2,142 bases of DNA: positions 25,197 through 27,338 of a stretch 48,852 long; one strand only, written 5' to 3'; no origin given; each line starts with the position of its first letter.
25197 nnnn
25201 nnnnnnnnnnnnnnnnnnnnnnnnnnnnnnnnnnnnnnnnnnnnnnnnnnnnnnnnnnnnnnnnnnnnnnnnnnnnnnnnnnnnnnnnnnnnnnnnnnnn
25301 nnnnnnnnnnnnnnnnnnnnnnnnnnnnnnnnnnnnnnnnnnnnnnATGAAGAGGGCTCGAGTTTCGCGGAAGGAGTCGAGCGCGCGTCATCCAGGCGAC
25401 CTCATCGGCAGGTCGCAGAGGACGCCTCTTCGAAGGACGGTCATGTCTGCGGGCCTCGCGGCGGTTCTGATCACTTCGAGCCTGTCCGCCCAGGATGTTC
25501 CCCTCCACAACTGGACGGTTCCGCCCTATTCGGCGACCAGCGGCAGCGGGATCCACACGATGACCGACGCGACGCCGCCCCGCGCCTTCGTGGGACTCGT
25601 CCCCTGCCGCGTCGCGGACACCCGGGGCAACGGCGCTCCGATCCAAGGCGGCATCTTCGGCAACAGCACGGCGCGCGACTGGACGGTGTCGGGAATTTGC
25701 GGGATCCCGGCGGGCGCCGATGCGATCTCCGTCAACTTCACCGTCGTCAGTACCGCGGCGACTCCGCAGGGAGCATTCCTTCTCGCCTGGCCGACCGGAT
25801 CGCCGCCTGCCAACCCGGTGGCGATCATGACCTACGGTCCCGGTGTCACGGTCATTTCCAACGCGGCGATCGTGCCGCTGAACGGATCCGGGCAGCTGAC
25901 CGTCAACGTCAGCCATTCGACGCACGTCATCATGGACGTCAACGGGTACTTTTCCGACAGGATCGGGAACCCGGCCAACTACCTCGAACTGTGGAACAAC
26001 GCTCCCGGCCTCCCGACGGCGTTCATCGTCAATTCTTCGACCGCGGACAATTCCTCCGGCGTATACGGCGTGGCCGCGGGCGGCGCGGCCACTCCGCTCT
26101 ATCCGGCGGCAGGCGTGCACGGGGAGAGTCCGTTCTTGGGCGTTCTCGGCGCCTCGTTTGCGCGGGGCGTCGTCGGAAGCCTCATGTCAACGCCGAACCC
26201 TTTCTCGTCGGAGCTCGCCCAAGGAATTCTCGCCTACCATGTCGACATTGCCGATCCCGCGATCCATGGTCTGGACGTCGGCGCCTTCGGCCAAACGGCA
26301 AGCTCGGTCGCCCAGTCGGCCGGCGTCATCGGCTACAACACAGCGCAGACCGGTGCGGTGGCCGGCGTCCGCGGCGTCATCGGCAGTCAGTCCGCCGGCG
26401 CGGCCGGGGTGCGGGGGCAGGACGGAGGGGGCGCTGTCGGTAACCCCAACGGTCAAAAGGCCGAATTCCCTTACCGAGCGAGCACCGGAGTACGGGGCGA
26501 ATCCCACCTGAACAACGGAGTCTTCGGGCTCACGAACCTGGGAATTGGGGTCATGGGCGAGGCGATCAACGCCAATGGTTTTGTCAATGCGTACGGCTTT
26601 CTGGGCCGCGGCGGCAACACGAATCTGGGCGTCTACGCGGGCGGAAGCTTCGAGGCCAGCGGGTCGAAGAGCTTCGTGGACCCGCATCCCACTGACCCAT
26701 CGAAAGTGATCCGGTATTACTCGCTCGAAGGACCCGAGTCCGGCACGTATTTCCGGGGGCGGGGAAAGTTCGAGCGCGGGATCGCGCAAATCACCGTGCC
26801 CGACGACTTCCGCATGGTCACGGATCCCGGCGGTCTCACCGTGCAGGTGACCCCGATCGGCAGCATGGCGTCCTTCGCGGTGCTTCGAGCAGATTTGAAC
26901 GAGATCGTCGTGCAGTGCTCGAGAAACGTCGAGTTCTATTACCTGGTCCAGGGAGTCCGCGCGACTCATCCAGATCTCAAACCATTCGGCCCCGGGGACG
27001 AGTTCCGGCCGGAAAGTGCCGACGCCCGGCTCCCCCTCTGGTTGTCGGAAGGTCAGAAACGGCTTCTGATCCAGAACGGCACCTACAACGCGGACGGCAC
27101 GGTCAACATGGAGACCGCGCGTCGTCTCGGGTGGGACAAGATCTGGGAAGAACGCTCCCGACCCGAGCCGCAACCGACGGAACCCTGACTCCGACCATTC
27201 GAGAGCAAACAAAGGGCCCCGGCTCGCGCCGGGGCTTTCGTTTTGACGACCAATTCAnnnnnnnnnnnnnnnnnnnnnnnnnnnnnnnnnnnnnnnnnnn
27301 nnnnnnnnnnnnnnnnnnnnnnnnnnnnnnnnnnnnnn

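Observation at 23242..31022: Tandem duplication of a ~3.9-kb unit: CadC/ToxR-like membrane regulator divergent from a fibre paralog, with an identical terminator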

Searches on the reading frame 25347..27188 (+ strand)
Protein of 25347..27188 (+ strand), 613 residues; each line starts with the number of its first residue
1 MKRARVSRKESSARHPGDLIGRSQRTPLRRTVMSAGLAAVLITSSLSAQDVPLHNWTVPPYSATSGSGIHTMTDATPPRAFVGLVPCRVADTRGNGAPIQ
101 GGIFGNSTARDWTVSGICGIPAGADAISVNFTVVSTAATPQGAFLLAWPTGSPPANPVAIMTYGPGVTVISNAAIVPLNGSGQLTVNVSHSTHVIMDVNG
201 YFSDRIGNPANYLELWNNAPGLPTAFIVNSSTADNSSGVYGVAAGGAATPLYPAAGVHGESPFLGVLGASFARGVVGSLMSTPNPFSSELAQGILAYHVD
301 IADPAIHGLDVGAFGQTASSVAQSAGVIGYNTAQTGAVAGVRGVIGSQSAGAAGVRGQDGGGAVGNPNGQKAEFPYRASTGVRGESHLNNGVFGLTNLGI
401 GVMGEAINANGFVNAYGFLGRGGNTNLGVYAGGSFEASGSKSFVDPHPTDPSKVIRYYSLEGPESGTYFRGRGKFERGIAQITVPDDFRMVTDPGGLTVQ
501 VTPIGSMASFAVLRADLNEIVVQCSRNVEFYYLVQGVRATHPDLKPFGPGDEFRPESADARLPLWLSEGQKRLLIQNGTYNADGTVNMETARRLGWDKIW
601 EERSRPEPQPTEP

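Call 11: search_protein_families(library=pfam, proteins=[window:25347-27188:+], max_evalue=0.01)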
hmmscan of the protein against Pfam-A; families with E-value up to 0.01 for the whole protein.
window:25347-27188:+ (613 aa): 0 families

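Call 12: search_protein_families(library=ncbifam, proteins=[window:25347-27188:+], max_evalue=0.01)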
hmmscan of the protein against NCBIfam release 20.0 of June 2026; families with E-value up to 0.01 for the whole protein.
window:25347-27188:+ (613 aa): 0 families

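Call 18: find_homologous_proteins(query=window:25347-27188:+)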
Query window:25347-27188:+ (613 aa): 1085 proteins with E <= 0.001 among 8000 candidates; the best 120 are listed.
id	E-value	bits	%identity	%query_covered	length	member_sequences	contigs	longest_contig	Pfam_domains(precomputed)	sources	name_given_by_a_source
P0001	0.0e+0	1131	88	95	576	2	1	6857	-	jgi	jgi:hypothetical protein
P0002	7.6e-298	1007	76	100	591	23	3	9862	-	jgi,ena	jgi:hypothetical protein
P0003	9.9e-254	862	69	96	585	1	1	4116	-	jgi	jgi:hypothetical protein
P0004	5.1e-205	701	39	95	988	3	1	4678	-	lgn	-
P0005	4.8e-199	681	61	94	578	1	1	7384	-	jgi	jgi:hypothetical protein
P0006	4.0e-195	668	62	89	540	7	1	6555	-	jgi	-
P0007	2.5e-190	652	62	88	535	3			-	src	-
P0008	1.3e-187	643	57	94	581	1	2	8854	-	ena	-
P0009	5.5e-186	638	58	94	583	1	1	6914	-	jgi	jgi:hypothetical protein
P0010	6.2e-177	608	57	92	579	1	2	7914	-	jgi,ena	-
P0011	4.7e-170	585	53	95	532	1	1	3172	-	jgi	jgi:hypothetical protein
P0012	1.8e-166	573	57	46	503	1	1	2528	-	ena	-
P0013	2.0e-165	570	55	92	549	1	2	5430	-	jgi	jgi:hypothetical protein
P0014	9.4e-164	564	63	44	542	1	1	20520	-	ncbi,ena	-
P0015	1.3e-162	561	52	94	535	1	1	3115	-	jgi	jgi:hypothetical protein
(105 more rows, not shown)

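Call 19: find_encoding_contigs(protein=P0001, flank=10000, max_places=4)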
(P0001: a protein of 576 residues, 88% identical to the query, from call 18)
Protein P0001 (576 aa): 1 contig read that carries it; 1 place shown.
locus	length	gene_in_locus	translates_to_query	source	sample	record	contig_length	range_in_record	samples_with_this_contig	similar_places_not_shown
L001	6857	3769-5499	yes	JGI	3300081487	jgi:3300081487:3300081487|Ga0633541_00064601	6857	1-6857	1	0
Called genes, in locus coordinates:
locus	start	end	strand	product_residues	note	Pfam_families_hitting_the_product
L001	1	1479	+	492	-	?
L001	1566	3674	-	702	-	PF00486:Trans_reg_C, PF13428:TPR_14 (faint), PF07719:TPR_2 (faint), PF13414:TPR_11 (faint), PF13432:TPR_16 (faint), PF14559:TPR_19 (faint), PF21033:RMD1-3 (faint), PF13431:TPR_17 (faint)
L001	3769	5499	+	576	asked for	-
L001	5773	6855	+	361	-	?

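Call 20: find_encoding_contigs(protein=P0002, flank=10000, max_places=4)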
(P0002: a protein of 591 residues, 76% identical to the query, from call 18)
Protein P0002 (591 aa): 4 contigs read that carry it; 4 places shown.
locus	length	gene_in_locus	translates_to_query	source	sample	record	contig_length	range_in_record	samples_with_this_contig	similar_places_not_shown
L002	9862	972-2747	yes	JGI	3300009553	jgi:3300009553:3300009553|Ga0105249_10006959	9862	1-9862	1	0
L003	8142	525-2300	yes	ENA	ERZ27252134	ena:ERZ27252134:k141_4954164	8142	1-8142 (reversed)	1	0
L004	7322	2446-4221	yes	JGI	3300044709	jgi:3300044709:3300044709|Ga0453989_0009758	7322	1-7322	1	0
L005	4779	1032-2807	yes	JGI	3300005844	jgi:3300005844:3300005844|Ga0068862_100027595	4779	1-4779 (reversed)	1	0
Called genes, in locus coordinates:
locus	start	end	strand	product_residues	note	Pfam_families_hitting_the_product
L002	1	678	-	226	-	?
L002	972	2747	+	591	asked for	-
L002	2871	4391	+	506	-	-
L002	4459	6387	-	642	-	PF00486:Trans_reg_C, PF13414:TPR_11 (faint), PF14559:TPR_19 (faint), PF13428:TPR_14 (faint), PF13432:TPR_16 (faint), PF07719:TPR_2 (faint), PF13424:TPR_12 (faint), PF13431:TPR_17 (faint)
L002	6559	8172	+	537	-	-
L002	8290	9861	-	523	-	?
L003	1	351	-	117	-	?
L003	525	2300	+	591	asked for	-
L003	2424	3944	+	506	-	-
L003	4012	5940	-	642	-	PF00486:Trans_reg_C, PF13414:TPR_11 (faint), PF14559:TPR_19 (faint), PF13428:TPR_14 (faint), PF13432:TPR_16 (faint), PF07719:TPR_2 (faint), PF13424:TPR_12 (faint), PF13431:TPR_17 (faint)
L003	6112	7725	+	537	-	-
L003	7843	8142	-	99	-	?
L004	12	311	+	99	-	-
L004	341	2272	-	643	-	PF00486:Trans_reg_C, PF07719:TPR_2 (faint), PF13414:TPR_11 (faint), PF13428:TPR_14 (faint), PF13432:TPR_16 (faint), PF14559:TPR_19 (faint), PF21033:RMD1-3 (faint), PF13431:TPR_17 (faint)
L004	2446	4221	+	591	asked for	-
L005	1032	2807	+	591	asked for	-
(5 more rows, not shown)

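Call 22: find_related_loci(query=A1, collection=genome_contigs, flank=10000)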
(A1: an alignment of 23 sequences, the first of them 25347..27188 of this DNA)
Query A1 (613 aa) in genome_contigs; peptide patterns used: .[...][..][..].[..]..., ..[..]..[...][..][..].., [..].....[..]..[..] (x = any residue, [..] = any of these).
416 stretches matched a pattern; 320 encode a relative of the query (tblastn E <= 1e-3); the best 80 are kept; 74 distinct loci.
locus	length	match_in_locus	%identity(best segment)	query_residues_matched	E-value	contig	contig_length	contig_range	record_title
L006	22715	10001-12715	50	13-611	3e-157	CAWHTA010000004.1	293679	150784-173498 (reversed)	MAG: uncultured Acidobacteriota bacterium isolate MFD09206.bin.2.36 genome assembly, contig: contig_27681, whole genome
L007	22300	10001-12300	51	44-612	3e-157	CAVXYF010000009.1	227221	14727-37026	MAG: uncultured Acidobacteriota bacterium isolate MFD09206.bin.1.14 genome assembly, contig: contig_31178, whole genome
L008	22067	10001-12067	46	33-612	5e-131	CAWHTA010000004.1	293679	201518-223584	MAG: uncultured Acidobacteriota bacterium isolate MFD09206.bin.2.36 genome assembly, contig: contig_27681, whole genome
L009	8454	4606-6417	43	8-610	1e-117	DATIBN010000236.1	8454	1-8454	MAG TPA_asm: Thermoanaerobaculia bacterium isolate SMAG_U16291 k141_2481231, whole genome shotgun sequence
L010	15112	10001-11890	41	8-610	6e-108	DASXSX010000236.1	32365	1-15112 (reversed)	MAG TPA_asm: Thermoanaerobaculia bacterium isolate SMAG_U4677 k141_3206652, whole genome shotgun sequence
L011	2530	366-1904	42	27-610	2e-110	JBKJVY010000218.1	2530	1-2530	MAG: Thermoanaerobaculia bacterium isolate swi_bin.119 k127_9143474, whole genome shotgun sequence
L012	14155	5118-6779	43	6-609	2e-110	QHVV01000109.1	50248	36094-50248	MAG: Acidobacteria bacterium isolate gp7 AA6 14_1009_16_30cm_scaffold_1515_curated, whole genome shotgun sequence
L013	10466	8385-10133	43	21-613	1e-105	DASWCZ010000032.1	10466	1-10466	MAG TPA_asm: Thermoanaerobaculia bacterium isolate SMAG_U2722 k141_872587, whole genome shotgun sequence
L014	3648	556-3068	40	15-611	2e-105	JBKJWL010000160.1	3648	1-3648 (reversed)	MAG: Thermoanaerobaculia bacterium isolate swi_bin.135 k127_14326236, whole genome shotgun sequence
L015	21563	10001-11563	38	25-612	1e-101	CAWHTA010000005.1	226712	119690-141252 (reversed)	MAG: uncultured Acidobacteriota bacterium isolate MFD09206.bin.2.36 genome assembly, contig: contig_33376, whole genome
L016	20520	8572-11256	63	26-605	6e-94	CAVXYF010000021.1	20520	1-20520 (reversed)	MAG: uncultured Acidobacteriota bacterium isolate MFD09206.bin.1.14 genome assembly, contig: contig_70236, whole genome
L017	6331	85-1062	54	311-611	2e-91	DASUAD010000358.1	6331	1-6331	MAG TPA_asm: Thermoanaerobaculia bacterium isolate SMAG_U2486 k141_1273476, whole genome shotgun sequence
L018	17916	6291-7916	40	55-600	4e-90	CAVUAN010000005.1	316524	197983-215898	MAG: uncultured Acidobacteriota bacterium isolate MFD02134.bin.2.200 genome assembly, contig: contig_15660, whole genome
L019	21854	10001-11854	38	3-600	1e-88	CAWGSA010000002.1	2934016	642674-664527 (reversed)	MAG: uncultured Acidobacteriota bacterium isolate MFD06085.bin.1.160 genome assembly, contig: contig_18397, whole genome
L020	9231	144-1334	57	120-612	4e-86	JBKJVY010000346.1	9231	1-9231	MAG: Thermoanaerobaculia bacterium isolate swi_bin.119 k127_20042217, whole genome shotgun sequence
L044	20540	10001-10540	51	433-613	8e-49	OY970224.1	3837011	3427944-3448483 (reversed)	MAG: uncultured Acidobacteriota bacterium isolate MFD04967.bin.c.6 genome assembly, chromosome: 1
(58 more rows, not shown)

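Call 25: search_protein_families(library=pfam, proteins=[L044:3528-5480:-, L044:5460-8348:+, L044:8345-10546:+], max_evalue=0.001)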
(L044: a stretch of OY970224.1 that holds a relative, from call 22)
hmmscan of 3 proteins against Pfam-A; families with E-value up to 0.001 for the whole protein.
L044:3528-5480:- (650 aa): 10 families
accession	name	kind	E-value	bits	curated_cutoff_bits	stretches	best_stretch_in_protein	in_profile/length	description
PF00486.34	Trans_reg_C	-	3.7e-18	65.8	26.2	1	39-115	2-77/77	Transcriptional regulatory protein, C terminal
PF07719.23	TPR_2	-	2.8e-17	61.8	27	0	453-484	1-32/34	Tetratricopeptide repeat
PF13414.12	TPR_11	-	2.5e-13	49.9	26.8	0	360-387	13-40/42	TPR repeat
PF13432.12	TPR_16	-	3.6e-13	50.1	32.7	0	434-481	12-59/65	Tetratricopeptide repeat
PF14559.12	TPR_19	-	1.5e-12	48.1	25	1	435-484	7-56/68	Tetratricopeptide repeat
PF13428.12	TPR_14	-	8.2e-11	41.9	23.5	0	455-487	3-35/44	Tetratricopeptide repeat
PF00515.34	TPR_1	-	4e-08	33.2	27.8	0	594-613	8-27/34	Tetratricopeptide repeat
PF13431.12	TPR_17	-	7.3e-08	32.5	24.4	0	363-389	1-27/34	Tetratricopeptide repeat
PF13424.12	TPR_12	-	1.2e-07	32.3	30.1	0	453-483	3-33/77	Tetratricopeptide repeat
PF13176.12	TPR_7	-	0.00064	20.1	27.9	0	594-616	6-28/36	Tetratricopeptide repeat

L044:5460-8348:+ (962 aa): 1 family
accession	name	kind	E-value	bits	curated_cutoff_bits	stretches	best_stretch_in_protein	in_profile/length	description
PF13884.11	Peptidase_S74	-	5.2e-17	62.3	22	1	823-882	1-57/58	Chaperone of endosialidase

L044:8345-10546:+ (733 aa): 0 families

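Call 34: search_solved_structures(query=A1, max_evalue=1)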
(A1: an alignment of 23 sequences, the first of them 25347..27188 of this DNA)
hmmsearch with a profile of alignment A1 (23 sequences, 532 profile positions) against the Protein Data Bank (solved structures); distinct sequences matched with E-value up to 1: 2.
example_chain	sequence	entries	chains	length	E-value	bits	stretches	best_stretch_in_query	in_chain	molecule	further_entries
7bsb_B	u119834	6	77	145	0.94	11.2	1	187-307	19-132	lectin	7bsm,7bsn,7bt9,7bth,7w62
7bt8_B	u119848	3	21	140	0.94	11.2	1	188-307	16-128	lectin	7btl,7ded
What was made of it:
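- Tried and rejected: Pfam, NCBIfam and a PDB sequence search on the fibres gave nothing (calls 11, 12, 34).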

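Call 43: predict_structure(alignment_id=A1)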
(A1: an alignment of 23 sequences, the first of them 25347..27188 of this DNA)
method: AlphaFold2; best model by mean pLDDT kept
length: 613 residues; sequences in the alignment: 23
mean_pLDDT: 57.9   pTM: 0.32
mean pLDDT of the five models: 57.9, 57.6, 57.2, 56.6, 54.7
residues with pLDDT >= 90: 39; 70-90: 185; 50-70: 77; < 50: 312
segments of 3 or more residues with pLDDT < 50: 1-15, 17-26, 28-78, 206-354, 357-371, 374-381, 385-391, 396-400, 409-411, 424-431, 434-455, 457-464, 542-547
pLDDT, mean of each block of 10 residues (from residue 1): 34 39 39 39 33 31 36 42 86 87 84 90 85 84 86 71 79 78 88 88 58 41 44 35 32 32 34 37 40 37 41 40 40 37 43 44 43 45 45 48 53 55 44 44 39 45 58 88 73 78 84 86 90 78 51 75 71 77 87 80 63 48
secondary structure, 60 per line:
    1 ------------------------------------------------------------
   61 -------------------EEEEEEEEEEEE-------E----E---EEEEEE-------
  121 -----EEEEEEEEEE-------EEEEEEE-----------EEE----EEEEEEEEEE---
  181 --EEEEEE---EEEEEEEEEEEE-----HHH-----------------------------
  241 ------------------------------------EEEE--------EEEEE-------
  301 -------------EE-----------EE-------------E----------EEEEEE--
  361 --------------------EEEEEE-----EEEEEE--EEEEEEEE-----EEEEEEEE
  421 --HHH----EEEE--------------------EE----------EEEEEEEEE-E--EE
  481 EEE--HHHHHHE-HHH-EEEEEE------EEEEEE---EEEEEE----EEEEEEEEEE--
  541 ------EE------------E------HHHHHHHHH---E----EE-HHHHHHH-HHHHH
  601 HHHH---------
elements in order: E80-91 E108-113 E126-135 E143-149 E161-163 E168-177 E183-188 E192-203 E277-280 E289-293 E353-358 E381-386 E392-397 E400-407 E413-420 E430-433 E466-474 E479-483 H486-491 E498-503 E510-515 E519-524 E529-538 H568-576 H588-594 H596-604
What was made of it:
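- On Phage-type tail fibre / trimeric fibre protein: The core is modelled with low confidence (call 43).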

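Call 46: fold_search(model_id=the predicted structure, library=pdb)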
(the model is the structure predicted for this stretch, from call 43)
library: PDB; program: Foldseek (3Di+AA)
matches with E <= 10: 1085; with E <= 0.001: 0
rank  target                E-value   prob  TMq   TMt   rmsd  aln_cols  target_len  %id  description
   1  6diz_A                2.2e-03  0.89  0.12  0.19  28.7       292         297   14  EV-A71 strain 11316 complexed with tryptophan dendrimer MADAL_0385 (released 2019-04-24)
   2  8ond_B                2.4e-03  1.00  0.14  0.23  19.7       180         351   14  Structure of the C-terminal domains of the Bdellovibrio bacteriovorus Bd2133 fibre (released 2023-10-25)
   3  6lhb_A                2.4e-03  0.77  0.10  0.22  15.9       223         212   15  The cryo-EM structure of coxsackievirus A16 A-particle (released 2020-02-05)
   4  3p6b_A                3.0e-03  0.98  0.13  0.33   9.9       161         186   14  The crystal structure of CelK CBM4 from Clostridium thermocellum (released 2011-08-24)
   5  6ad1_C                4.3e-03  0.90  0.12  0.26  25.6       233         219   12  The structure of CVA10 procapsid from its complex with Fab 2G8 (released 2018-11-21)
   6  8xcj_F                5.3e-03  0.85  0.11  0.15  21.2       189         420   15  Open State of central tail fiber of bacteriophage lambda upon binding to LamB (gpJ713-LamB complex) (released 2024-05-01)
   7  6acy_A                5.6e-03  0.60  0.10  0.20  14.7       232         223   15  The structure of CVA10 virus A-particle (released 2018-11-21)
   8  8ytb_A                5.9e-03  0.69  0.11  0.23  12.0       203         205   14  Cryo-EM structure of enterovirus A71 empty particle (released 2024-09-04)
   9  9vfr_A                6.3e-03  0.66  0.11  0.18  12.5       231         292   14  Structure of mature Coxsackievirus A6 virion complexed with its receptor KREMEN1 (released 2025-11-19)
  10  4y6t_A                6.6e-03  0.92  0.13  0.37   8.3       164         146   12  Structure of Tobacco streak virus coat protein dimer at 2.4 Angstroms resolution (released 2016-01-20)
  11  5w3o_B                6.6e-03  0.84  0.12  0.26  24.1       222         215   11  CryoEM structure of rhinovirus B14 in complex with C5 Fab (33 degrees Celsius, molar ratio 1:3, empty particle) (released 2017-07-12)
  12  7vxn_C                8.1e-03  0.80  0.11  0.25  23.6       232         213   12  Coxsackievirus B3 Empty particle at pH7.4 (VP3-234Q) (released 2022-11-16)
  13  7yrf_A                8.6e-03  0.66  0.11  0.22  12.0       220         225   14  Cryo-EM structure of compact CA16 empty particle in complex with a neutralizing antibody 8C4 (released 2022-09-14)
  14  6acw_C                1.0e-02  0.82  0.12  0.26  20.3       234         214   13  The structure of CVA10 virus procapsid particle (released 2018-11-21)
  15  7wl3_3                1.0e-02  0.80  0.13  0.26  23.6       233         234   12  CVB5 expended empty particle (released 2022-03-30)
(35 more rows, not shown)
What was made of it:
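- Closest known: Bdellovibrio chimeric fibre adhesins. Same: There is a weak fold hit to the Bd2133 fibre C-terminal domains, 8ond_B (E=2.4e-3, call 46).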

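Call 47: search_protein_families(library=phrogs, proteins=[window:25347-27188:+, L044:8345-10546:+, L044:5460-8348:+], max_evalue=0.1)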
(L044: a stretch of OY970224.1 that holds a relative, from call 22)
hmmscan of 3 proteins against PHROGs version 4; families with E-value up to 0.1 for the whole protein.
window:25347-27188:+ (613 aa): 2 families
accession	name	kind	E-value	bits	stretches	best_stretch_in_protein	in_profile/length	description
phrog_28536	-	unknown function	1.3e-13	51.8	1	424-557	79-214/224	-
phrog_17490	-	unknown function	9.6e-12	45.9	1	435-539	127-231/266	-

L044:8345-10546:+ (733 aa): 2 families
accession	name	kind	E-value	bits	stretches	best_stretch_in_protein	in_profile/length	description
phrog_28536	-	unknown function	1.9e-13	51.3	1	535-680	70-217/224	-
phrog_17490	-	unknown function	8.8e-11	42.7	1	555-658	127-230/266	-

L044:5460-8348:+ (962 aa): 29 families (the best 25 are shown)
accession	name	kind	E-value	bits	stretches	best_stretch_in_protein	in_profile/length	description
phrog_5668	-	tail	4.2e-29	102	1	771-922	1411-1561/1567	tail fiber protein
phrog_8215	-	tail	1.2e-26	94.4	1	468-914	569-991/1000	baseplate wedge initiator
phrog_11011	-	tail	3.1e-24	85.9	1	807-926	1165-1284/1291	long tail fiber protein distal subunit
phrog_1980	-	tail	5.5e-23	83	1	476-923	107-434/449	tail fiber protein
phrog_21722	-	tail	7.2e-20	72.1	1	688-915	349-564/576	long tail fiber protein distal subunit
phrog_18186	-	tail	8.9e-20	71.9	1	475-917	178-572/582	baseplate wedge subunit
phrog_33119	-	tail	3.9e-18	66.4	1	804-927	529-642/643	long tail fiber protein distal subunit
phrog_25788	-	tail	1.8e-17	64.2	1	810-910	500-594/603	tail fiber protein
phrog_28992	-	unknown function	2.6e-16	60.7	1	796-923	223-340/343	-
phrog_25848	-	tail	2.6e-15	56.7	1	808-922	490-594/598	tail fiber protein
phrog_14572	-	tail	5.2e-15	56.4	1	820-922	362-473/484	tail fiber protein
phrog_19966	-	tail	9.8e-15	55.2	1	823-915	633-720/724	long tail fiber protein distal subunit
phrog_5481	-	tail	9.3e-14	51.8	1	794-927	902-1024/1043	tail fiber protein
phrog_30158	-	unknown function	3.3e-13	49.9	1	772-914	646-775/779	-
phrog_7841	-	unknown function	2.4e-12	47.6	1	549-914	136-483/489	-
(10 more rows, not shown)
